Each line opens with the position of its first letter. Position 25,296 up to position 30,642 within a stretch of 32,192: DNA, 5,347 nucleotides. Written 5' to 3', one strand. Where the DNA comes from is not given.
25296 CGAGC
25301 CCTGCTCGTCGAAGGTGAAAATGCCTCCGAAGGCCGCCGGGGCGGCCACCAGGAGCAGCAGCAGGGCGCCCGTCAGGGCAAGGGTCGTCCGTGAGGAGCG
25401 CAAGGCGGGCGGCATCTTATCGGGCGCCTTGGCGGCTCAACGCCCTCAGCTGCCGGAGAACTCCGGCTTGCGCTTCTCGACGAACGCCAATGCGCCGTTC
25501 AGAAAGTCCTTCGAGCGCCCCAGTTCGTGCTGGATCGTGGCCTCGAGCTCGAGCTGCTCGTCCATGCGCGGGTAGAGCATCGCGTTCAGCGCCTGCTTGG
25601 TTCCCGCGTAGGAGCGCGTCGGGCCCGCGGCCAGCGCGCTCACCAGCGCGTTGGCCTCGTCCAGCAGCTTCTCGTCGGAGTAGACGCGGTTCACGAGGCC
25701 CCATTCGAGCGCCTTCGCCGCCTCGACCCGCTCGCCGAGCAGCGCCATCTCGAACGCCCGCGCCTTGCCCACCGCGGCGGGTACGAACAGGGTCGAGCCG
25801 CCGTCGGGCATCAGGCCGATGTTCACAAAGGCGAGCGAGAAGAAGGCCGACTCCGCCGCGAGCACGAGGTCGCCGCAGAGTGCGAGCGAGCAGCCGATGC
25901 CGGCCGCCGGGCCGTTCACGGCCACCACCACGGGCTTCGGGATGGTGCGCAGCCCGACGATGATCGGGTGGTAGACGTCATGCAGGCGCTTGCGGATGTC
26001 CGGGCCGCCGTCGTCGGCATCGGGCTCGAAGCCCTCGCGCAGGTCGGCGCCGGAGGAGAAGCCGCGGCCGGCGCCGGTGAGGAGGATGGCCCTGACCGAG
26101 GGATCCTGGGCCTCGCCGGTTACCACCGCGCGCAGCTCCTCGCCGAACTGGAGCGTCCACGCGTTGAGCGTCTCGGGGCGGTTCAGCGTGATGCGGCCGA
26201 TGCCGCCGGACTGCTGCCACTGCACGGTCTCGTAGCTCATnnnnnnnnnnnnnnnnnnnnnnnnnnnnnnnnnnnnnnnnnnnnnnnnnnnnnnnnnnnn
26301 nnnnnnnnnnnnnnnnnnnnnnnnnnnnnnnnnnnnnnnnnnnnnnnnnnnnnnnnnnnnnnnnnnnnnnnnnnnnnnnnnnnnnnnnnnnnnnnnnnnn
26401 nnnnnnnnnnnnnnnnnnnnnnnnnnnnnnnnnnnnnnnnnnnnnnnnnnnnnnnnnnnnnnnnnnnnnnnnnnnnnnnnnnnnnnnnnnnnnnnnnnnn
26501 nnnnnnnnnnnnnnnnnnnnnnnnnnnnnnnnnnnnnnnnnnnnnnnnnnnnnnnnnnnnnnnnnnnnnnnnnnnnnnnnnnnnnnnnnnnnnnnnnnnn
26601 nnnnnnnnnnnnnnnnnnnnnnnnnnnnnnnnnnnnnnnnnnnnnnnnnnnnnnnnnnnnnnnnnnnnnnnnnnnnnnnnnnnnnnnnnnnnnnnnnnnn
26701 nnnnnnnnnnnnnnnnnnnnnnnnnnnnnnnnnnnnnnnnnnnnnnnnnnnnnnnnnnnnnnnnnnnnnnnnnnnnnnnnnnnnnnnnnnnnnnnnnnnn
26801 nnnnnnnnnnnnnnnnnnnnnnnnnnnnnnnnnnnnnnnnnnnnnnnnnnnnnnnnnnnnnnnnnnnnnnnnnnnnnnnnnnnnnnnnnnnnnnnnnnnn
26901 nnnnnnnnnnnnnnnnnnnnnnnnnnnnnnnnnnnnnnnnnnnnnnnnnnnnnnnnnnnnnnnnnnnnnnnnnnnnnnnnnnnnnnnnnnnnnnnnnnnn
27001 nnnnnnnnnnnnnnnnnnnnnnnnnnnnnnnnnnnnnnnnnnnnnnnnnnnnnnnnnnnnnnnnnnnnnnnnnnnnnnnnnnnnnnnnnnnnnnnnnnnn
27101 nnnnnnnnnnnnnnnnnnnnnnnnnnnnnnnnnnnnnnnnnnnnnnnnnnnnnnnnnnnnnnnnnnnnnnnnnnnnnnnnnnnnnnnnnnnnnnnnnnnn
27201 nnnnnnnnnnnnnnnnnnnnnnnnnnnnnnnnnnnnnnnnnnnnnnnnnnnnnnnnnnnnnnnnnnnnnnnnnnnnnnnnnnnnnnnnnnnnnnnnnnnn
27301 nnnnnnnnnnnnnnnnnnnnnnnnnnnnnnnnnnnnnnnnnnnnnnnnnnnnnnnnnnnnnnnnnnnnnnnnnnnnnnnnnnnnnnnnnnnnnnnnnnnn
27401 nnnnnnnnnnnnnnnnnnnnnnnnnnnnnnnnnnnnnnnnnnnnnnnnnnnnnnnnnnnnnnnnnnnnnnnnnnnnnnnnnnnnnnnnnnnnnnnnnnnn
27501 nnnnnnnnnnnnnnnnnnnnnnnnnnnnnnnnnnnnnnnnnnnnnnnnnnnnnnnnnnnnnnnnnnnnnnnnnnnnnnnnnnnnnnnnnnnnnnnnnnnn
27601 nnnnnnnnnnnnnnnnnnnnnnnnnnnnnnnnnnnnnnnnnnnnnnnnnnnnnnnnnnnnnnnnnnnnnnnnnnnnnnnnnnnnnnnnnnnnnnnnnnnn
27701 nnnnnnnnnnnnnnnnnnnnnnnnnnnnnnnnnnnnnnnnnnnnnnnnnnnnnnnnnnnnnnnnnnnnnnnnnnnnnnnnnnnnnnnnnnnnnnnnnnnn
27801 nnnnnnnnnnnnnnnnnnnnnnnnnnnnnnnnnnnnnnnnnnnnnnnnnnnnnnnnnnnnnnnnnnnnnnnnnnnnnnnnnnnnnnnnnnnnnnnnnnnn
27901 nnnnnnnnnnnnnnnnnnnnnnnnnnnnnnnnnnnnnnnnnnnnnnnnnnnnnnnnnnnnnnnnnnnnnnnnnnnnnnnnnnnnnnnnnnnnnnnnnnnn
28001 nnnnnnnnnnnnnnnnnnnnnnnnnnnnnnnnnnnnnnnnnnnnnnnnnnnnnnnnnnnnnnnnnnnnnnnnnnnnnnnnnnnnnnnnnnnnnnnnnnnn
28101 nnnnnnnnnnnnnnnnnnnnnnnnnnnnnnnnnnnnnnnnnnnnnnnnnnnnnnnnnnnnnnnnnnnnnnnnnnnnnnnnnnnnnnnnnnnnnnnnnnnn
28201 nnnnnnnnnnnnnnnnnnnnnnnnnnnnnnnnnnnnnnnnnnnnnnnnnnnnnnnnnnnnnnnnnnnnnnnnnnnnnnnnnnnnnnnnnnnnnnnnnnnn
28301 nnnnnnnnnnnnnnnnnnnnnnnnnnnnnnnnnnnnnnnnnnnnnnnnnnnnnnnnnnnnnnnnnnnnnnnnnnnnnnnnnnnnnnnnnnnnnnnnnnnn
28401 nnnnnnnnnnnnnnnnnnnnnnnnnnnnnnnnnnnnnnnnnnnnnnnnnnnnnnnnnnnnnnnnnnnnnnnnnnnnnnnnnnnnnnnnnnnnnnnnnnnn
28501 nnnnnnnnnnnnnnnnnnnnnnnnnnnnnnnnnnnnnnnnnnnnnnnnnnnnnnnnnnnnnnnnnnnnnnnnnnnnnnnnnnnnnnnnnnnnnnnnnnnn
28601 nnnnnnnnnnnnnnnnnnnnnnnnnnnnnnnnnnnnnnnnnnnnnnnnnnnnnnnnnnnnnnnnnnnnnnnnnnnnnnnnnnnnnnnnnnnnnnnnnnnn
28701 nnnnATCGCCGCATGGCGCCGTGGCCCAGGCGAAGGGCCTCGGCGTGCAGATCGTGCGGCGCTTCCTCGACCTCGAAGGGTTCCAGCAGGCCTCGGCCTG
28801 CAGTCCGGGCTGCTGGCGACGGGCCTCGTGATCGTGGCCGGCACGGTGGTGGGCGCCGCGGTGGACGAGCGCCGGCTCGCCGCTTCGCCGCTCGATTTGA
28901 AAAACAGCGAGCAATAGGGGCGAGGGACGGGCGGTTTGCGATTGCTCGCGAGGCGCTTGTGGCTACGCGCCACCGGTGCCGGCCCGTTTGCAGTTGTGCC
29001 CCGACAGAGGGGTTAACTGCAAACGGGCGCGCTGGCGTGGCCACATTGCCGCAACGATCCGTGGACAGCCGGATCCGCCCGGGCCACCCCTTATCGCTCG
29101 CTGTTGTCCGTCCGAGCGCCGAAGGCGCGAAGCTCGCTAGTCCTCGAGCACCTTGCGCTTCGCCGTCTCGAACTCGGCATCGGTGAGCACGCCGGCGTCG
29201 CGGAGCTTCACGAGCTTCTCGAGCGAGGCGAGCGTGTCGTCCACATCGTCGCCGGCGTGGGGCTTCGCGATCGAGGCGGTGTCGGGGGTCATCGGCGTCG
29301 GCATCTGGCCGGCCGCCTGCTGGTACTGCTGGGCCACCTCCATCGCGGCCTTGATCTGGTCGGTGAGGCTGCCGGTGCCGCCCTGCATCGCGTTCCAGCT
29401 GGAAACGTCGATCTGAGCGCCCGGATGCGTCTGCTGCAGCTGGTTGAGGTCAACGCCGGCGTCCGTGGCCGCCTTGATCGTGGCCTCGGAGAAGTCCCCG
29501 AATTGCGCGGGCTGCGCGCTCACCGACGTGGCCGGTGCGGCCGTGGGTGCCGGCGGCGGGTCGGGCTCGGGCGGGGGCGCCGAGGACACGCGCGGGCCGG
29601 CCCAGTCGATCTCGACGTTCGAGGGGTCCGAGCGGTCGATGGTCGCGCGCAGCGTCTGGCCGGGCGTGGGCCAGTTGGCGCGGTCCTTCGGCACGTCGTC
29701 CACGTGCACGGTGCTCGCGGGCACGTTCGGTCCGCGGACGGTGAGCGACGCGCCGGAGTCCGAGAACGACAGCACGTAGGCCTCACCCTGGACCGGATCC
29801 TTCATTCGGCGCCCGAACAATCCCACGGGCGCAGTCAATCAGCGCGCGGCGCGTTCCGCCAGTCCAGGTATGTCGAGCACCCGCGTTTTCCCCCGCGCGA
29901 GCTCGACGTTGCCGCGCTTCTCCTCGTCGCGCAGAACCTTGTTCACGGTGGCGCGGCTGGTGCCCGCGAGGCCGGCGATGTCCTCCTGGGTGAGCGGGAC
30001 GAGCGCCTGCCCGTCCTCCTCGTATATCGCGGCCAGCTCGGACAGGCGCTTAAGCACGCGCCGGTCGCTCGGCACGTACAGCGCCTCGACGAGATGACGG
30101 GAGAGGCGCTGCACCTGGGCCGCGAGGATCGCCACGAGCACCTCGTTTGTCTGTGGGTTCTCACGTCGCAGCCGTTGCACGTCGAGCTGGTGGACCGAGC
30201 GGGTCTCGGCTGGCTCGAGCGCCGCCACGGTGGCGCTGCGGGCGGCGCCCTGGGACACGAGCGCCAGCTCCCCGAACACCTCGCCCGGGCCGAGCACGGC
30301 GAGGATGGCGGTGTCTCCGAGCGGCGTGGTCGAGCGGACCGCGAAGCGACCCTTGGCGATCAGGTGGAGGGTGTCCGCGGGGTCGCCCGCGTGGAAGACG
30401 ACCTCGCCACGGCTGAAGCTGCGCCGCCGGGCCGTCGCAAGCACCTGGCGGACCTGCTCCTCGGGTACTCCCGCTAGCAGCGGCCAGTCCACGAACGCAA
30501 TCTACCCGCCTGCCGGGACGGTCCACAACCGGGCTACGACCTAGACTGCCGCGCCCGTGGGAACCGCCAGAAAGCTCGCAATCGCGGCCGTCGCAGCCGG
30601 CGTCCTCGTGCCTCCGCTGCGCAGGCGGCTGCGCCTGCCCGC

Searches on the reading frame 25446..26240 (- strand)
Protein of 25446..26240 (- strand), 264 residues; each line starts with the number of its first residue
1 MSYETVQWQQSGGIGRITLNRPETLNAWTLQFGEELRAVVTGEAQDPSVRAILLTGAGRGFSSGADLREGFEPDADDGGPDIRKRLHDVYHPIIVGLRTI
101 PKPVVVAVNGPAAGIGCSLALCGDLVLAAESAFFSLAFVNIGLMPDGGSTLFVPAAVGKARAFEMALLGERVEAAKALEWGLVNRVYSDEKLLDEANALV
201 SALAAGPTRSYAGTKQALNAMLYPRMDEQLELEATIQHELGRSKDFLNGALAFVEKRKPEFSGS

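Call 52: search_protein_families(library=pfam, proteins=[window:25446-26240:-], max_evalue=0.00001)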
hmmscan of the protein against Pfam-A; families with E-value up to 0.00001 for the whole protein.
window:25446-26240:- (264 aa): 2 families
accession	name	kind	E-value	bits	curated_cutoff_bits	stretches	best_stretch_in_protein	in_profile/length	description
PF00378.25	ECH_1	-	7.1e-60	202.9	27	1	11-263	3-250/251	Enoyl-CoA hydratase/isomerase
PF16113.10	ECH_2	-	6.6e-31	108.5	27.2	1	14-223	1-204/335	Enoyl-CoA hydratase/isomerase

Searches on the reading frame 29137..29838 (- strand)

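Call 52: search_protein_families(library=pfam, proteins=[window:29137-29838:-], max_evalue=0.00001)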
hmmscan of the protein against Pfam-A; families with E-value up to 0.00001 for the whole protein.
window:29137-29838:- (233 aa): 1 family
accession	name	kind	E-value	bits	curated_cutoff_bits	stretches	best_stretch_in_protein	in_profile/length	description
PF09851.14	SHOCT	-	1.2e-07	31.7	27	1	205-231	2-28/28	Short C-terminal domain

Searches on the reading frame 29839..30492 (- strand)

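Call 52: search_protein_families(library=pfam, proteins=[window:29839-30492:-], max_evalue=0.00001)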
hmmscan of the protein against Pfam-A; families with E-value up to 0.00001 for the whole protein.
window:29839-30492:- (217 aa): 2 families
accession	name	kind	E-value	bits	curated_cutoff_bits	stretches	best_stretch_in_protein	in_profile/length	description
PF00027.35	cNMP_binding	-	5.7e-21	74.7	27.5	1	23-111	1-88/89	Cyclic nucleotide-binding domain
PF13545.12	HTH_Crp_2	-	2.2e-12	47.2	27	1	145-213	2-69/70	Crp-like helix-turn-helix domain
